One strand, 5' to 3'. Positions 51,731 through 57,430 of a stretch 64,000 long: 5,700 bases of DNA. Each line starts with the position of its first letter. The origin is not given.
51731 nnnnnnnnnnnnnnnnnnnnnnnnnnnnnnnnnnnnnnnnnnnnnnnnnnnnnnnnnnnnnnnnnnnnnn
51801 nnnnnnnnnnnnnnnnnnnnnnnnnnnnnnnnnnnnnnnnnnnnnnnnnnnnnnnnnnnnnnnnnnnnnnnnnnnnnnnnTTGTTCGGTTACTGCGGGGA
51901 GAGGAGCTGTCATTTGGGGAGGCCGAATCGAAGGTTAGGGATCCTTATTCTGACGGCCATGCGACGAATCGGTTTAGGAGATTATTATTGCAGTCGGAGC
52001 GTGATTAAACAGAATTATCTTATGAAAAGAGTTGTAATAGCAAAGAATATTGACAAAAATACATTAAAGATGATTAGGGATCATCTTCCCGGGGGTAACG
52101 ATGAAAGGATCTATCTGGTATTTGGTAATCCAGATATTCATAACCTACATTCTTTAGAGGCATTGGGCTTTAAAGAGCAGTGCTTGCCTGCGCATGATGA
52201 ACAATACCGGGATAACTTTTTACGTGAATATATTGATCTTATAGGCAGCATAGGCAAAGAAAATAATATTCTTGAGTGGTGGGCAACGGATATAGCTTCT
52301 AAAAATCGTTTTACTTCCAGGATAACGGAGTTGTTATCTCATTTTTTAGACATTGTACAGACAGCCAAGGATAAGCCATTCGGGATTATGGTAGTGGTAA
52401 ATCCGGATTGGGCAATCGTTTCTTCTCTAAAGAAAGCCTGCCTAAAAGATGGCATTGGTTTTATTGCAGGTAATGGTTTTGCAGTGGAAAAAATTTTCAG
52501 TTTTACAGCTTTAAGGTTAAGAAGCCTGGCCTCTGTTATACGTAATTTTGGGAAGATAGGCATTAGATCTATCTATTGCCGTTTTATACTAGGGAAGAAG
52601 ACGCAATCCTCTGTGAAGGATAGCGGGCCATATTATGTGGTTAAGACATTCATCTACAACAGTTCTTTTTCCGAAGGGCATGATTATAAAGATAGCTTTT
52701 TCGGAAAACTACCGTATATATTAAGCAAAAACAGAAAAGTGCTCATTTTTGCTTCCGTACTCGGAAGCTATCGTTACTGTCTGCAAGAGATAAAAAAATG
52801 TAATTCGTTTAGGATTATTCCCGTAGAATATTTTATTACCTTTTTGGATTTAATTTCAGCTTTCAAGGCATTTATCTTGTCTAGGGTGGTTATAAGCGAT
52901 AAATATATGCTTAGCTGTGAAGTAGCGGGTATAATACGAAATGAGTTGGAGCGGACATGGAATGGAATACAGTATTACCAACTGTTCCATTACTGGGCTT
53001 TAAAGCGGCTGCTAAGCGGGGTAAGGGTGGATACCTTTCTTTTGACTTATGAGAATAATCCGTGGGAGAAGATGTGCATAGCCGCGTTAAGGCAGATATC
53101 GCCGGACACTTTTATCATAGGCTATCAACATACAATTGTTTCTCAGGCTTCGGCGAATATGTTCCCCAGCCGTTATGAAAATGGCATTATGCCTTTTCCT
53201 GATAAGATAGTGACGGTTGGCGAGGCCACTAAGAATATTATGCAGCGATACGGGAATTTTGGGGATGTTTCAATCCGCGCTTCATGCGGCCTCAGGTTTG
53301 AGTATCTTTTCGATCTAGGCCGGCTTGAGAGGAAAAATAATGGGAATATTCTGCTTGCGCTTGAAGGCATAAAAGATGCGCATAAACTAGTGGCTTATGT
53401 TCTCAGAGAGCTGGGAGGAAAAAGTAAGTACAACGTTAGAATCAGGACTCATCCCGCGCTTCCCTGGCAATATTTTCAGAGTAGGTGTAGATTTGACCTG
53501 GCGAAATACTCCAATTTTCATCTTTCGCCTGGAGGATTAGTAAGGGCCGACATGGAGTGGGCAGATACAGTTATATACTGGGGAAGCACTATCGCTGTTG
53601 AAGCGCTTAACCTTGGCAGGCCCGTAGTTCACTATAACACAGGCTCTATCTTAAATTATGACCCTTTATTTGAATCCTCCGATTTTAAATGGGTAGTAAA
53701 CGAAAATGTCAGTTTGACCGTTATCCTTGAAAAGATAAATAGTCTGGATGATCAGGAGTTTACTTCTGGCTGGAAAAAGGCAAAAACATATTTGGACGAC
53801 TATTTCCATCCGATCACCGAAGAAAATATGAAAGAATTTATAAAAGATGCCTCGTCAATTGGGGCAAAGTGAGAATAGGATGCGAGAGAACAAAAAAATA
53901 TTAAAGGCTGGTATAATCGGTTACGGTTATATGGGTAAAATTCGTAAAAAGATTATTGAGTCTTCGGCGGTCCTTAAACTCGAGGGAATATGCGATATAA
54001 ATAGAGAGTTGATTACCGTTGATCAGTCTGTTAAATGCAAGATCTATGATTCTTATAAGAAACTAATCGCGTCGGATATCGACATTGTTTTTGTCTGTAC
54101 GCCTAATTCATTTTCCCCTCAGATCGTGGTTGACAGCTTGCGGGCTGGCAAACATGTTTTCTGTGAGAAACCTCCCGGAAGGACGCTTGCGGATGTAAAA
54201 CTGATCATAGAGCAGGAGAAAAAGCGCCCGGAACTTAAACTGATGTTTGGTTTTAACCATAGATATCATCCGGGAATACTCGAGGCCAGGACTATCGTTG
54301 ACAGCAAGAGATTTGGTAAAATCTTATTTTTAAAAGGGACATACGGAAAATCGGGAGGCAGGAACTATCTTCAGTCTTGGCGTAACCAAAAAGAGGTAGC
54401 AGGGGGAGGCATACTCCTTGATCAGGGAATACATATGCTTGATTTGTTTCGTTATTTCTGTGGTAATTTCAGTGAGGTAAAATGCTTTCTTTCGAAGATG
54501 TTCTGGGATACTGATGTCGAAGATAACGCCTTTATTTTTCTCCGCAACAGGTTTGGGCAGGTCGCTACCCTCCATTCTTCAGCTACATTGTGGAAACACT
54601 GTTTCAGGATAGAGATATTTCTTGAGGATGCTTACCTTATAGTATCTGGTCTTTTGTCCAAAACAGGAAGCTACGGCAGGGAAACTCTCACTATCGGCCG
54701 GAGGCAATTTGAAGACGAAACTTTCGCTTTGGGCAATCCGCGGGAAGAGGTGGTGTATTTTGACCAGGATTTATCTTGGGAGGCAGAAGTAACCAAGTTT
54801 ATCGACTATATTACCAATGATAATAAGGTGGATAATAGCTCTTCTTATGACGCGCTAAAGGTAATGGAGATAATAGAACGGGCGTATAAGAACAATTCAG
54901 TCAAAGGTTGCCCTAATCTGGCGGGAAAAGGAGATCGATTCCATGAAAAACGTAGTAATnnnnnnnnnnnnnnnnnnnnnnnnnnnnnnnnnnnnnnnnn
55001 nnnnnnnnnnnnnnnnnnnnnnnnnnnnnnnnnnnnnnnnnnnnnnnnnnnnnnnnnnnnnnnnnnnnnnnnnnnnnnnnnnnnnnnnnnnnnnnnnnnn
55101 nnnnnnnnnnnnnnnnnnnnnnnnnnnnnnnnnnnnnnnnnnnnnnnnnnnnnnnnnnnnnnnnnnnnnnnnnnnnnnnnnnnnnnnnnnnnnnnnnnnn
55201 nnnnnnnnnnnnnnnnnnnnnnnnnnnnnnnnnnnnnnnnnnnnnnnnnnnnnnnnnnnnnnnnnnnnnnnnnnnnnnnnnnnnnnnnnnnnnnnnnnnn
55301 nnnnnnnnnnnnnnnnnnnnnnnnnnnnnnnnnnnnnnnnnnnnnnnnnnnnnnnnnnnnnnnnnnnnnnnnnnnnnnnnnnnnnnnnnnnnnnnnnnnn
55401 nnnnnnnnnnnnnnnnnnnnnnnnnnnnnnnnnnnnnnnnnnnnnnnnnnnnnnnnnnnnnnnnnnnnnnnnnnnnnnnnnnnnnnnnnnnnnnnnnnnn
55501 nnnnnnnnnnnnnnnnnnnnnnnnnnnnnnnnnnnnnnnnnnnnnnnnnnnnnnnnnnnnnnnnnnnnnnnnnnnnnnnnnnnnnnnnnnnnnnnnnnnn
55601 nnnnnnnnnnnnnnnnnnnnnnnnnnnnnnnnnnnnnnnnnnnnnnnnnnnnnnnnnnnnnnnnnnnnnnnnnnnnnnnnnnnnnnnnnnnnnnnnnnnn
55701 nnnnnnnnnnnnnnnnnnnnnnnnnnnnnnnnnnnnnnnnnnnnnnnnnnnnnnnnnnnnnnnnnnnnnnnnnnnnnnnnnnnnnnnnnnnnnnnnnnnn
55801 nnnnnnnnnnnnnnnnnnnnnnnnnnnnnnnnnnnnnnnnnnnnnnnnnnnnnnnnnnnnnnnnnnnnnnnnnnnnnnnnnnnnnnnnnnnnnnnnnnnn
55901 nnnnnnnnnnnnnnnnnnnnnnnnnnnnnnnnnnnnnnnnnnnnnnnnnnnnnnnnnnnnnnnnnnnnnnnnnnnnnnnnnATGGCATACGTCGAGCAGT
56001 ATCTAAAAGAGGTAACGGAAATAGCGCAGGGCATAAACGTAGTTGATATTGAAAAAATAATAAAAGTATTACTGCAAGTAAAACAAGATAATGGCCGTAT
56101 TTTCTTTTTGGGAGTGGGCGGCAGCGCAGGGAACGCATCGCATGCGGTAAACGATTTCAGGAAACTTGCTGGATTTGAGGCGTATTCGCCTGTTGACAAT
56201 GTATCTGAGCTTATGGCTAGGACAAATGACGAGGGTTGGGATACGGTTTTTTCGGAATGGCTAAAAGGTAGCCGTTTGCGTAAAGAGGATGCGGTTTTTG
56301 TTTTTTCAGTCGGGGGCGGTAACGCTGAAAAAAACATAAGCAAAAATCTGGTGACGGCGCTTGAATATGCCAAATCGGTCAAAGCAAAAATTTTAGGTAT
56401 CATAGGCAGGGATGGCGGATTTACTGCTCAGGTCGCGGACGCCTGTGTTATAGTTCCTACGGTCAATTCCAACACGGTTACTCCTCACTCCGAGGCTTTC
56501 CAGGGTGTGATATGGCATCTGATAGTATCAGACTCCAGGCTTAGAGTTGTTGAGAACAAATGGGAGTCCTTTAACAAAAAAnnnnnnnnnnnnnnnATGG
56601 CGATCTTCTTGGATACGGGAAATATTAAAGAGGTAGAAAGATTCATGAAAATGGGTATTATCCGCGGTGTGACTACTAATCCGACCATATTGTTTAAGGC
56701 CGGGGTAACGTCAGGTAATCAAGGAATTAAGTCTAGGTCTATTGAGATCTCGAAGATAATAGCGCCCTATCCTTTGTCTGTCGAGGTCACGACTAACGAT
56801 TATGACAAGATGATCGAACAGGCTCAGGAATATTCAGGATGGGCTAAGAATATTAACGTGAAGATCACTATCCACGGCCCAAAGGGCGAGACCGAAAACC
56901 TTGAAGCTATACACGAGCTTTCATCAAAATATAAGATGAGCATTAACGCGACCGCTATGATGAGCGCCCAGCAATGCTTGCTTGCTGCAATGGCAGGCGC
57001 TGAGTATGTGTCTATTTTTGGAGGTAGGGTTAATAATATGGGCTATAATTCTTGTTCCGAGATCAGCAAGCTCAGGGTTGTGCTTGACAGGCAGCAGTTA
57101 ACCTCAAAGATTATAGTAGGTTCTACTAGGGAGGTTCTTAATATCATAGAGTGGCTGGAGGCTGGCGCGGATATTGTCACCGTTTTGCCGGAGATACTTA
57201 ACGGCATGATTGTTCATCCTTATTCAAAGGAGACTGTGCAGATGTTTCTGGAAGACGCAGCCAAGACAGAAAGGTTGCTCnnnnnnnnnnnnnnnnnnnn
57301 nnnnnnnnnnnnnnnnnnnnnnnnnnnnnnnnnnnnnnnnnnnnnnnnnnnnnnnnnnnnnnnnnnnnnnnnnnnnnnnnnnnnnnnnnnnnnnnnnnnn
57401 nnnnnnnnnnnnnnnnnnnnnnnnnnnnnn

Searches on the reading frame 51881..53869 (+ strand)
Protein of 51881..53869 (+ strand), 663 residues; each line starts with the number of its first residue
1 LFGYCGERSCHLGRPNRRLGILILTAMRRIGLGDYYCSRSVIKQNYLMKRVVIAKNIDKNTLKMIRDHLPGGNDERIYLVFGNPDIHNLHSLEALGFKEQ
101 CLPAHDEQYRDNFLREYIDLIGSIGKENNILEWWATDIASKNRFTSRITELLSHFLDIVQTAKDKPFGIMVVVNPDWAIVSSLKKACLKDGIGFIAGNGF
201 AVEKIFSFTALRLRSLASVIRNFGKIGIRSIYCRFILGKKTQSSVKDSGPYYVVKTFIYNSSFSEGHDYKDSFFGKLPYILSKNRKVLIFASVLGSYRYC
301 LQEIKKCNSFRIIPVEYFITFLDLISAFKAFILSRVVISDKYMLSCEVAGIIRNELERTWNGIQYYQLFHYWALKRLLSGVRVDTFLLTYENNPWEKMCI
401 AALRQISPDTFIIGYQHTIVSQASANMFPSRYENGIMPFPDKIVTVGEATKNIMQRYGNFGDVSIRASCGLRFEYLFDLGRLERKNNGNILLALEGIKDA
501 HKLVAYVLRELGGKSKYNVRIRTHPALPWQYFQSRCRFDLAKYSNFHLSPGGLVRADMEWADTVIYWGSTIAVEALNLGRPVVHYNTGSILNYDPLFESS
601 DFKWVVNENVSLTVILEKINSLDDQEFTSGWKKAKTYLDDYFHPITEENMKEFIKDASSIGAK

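Call 5: search_protein_families(library=pfam, proteins=[window:51881-53869:+])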
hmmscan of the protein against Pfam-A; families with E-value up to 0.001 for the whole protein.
window:51881-53869:+ (663 aa): 0 families

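Call 46: search_protein_families(library=ncbifam, proteins=[window:51881-53869:+], max_evalue=0.00001)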
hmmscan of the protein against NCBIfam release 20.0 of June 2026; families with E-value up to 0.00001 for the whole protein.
window:51881-53869:+ (663 aa): 2 families
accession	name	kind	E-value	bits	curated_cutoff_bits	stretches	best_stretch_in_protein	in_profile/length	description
TIGR04326.1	O_ant_LIC13510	subfamily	2e-09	36.4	250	1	369-602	321-561/602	TIGR04326 family surface carbohydrate biosynthesis protein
TIGR04396.2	surf_polysacc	subfamily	1.1e-06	28.1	125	1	540-656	243-358/427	surface carbohydrate biosynthesis protein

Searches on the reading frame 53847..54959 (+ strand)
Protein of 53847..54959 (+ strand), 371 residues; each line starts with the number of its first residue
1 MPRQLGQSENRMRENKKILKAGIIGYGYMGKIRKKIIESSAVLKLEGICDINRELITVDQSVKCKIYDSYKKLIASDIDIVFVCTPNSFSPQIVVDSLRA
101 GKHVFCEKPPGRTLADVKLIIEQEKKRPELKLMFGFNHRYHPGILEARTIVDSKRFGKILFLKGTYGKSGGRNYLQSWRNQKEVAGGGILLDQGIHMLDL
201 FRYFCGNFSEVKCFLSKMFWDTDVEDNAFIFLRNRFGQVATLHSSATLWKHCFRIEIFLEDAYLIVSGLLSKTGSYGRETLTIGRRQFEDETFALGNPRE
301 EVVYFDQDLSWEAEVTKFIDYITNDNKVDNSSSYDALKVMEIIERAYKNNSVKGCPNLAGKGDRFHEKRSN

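Call 5: search_protein_families(library=pfam, proteins=[window:53847-54959:+])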
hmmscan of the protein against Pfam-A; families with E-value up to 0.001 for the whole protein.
window:53847-54959:+ (371 aa): 3 families
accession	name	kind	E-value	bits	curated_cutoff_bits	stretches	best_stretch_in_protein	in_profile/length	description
PF22725.1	GFO_IDH_MocA_C3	-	4.3e-24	85.3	27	1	145-263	2-122/124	GFO/IDH/MocA C-terminal domain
PF01408.29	GFO_IDH_MocA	-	1.5e-19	71.3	24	1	20-129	2-114/120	Oxidoreductase family, NAD-binding Rossmann fold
PF02894.22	GFO_IDH_MocA_C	-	7.5e-13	49.2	22.9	1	151-349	4-209/218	Oxidoreductase family, C-terminal alpha/beta domain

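Call 46: search_protein_families(library=ncbifam, proteins=[window:53847-54959:+], max_evalue=0.00001)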
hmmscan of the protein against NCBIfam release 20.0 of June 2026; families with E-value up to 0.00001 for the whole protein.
window:53847-54959:+ (371 aa): 8 families
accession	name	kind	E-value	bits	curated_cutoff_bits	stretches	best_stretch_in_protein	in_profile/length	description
TIGR04380.1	myo_inos_iolG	equivalog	2.6e-32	112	355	1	19-348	2-321/330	inositol 2-dehydrogenase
NF052479.1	LevoglcsnDh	equivalog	3.6e-30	104.9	650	1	19-222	4-219/386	levoglucosan dehydrogenase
NF040723.1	UDP-GlcNAcDh_Arch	equivalog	2.1e-27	96.5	450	1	19-233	1-204/302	UDP-N-acetylglucosamine 3-dehydrogenase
NF008607.0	PRK11579.1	subfamily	7.1e-18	64.7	330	1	18-224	4-208/346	oxidoreductase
NF052679.1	InsChiInosDhIolG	equivalog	1.8e-17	63.4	540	1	19-166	3-155/343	bifunctional inositol 2-dehydrogenase/D-chiro-inositol 1-dehydrogenase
NF041392.1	XylDh_Gfo6_Halo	equivalog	7.8e-12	44.6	350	1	66-205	70-212/350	D-xylose 1-dehydrogenase Gfo6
NF058563.1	BT_2159_fam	equivalog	1.3e-07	31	650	1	20-206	2-184/350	disaccharide 3-dehydrogenase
NF058561.1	BT_2158_fam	equivalog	1.3e-06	27.3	750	1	22-125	39-144/487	glycoside 3-dehydrogenase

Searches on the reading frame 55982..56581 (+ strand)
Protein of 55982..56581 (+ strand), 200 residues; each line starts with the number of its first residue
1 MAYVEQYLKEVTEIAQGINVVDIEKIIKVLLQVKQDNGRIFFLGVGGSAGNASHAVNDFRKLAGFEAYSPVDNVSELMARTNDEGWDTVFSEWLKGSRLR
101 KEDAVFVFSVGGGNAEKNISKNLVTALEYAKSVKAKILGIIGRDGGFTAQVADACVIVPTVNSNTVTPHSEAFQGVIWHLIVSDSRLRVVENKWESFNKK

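Call 5: search_protein_families(library=pfam, proteins=[window:55982-56581:+])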
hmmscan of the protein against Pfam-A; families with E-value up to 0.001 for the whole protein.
window:55982-56581:+ (200 aa): 2 families
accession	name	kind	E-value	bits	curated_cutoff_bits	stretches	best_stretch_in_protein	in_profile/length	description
PF13580.11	SIS_2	-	1.5e-08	35.2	27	1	6-141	1-137/138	SIS domain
PF01380.27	SIS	-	4.7e-05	23.6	25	0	98-162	50-108/131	SIS domain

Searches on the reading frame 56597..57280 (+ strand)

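Call 5: search_protein_families(library=pfam, proteins=[window:56597-57280:+])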
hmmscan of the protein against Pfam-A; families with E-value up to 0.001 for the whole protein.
window:56597-57280:+ (228 aa): 1 family
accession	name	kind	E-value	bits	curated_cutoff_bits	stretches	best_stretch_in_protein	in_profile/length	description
PF00923.25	TAL_FSA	-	2.9e-35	122.5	27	1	3-219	1-243/285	Transaldolase/Fructose-6-phosphate aldolase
